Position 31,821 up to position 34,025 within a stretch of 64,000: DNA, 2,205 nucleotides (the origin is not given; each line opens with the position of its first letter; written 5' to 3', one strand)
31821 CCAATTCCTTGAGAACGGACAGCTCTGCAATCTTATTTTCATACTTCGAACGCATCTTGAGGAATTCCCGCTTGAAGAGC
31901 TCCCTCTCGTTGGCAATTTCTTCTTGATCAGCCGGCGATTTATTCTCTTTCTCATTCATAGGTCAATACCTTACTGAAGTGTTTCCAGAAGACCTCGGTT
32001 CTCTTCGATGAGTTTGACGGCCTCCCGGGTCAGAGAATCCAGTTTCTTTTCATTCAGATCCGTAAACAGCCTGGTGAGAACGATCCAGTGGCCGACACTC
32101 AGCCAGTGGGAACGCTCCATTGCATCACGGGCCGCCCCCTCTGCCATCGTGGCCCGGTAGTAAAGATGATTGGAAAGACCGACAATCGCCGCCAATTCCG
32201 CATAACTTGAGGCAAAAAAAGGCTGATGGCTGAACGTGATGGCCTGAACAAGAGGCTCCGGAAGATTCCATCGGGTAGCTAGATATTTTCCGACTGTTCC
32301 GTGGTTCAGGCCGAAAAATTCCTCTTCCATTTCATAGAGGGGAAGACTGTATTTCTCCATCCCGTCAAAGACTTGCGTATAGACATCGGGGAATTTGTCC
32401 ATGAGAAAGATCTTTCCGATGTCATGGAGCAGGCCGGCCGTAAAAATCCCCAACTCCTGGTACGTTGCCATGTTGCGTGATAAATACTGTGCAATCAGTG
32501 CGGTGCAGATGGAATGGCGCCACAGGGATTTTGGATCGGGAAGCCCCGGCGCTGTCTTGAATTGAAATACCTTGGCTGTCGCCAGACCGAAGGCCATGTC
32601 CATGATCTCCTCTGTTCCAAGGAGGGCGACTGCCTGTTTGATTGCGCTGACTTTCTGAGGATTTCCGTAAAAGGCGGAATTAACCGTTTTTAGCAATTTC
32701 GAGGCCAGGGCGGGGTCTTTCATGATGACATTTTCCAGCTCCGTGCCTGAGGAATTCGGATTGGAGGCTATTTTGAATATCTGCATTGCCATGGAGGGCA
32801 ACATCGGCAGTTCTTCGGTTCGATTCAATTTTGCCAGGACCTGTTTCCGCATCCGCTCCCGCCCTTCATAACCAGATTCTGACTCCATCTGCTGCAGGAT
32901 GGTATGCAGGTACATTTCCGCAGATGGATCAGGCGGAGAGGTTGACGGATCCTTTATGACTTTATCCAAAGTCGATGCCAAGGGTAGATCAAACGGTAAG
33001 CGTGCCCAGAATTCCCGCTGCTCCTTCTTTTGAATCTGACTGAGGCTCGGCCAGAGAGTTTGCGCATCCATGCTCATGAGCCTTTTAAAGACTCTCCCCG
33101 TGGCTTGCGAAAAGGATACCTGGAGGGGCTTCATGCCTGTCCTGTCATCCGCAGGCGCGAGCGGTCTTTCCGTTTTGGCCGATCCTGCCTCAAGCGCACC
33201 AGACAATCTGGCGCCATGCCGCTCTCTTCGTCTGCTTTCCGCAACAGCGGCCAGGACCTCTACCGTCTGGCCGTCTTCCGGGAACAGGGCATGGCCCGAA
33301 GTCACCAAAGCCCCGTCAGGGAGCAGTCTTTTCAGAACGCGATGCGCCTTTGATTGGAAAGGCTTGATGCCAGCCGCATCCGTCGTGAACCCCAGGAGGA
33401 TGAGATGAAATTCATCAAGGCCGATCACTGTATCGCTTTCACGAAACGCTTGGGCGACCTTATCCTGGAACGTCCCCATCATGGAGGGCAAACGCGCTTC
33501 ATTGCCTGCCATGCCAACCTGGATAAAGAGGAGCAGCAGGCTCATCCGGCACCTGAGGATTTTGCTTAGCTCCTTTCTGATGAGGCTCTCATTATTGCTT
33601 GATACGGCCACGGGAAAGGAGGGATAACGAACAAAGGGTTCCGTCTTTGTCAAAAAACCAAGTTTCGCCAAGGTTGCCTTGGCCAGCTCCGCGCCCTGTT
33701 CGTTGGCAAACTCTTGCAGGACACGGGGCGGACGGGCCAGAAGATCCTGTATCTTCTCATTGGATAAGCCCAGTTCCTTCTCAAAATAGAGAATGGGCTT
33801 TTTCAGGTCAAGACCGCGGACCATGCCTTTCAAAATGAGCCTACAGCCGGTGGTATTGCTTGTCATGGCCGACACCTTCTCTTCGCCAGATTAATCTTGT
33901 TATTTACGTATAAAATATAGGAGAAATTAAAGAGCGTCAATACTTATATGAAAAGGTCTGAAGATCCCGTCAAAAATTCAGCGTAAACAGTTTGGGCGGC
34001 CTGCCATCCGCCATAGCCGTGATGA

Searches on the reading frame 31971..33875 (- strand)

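Call 100: search_protein_families(library=pfam, proteins=[window:31971-33875:-], max_evalue=0.00001)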
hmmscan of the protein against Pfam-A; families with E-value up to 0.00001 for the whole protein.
window:31971-33875:- (634 aa): 2 families
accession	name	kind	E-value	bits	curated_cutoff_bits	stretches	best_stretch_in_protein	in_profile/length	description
PF08668.18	HDOD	-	1.2e-57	195.1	22.9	1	356-552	1-196/196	HDOD domain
PF01966.28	HD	-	4.6e-07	30.6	22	1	452-553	2-88/116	HD domain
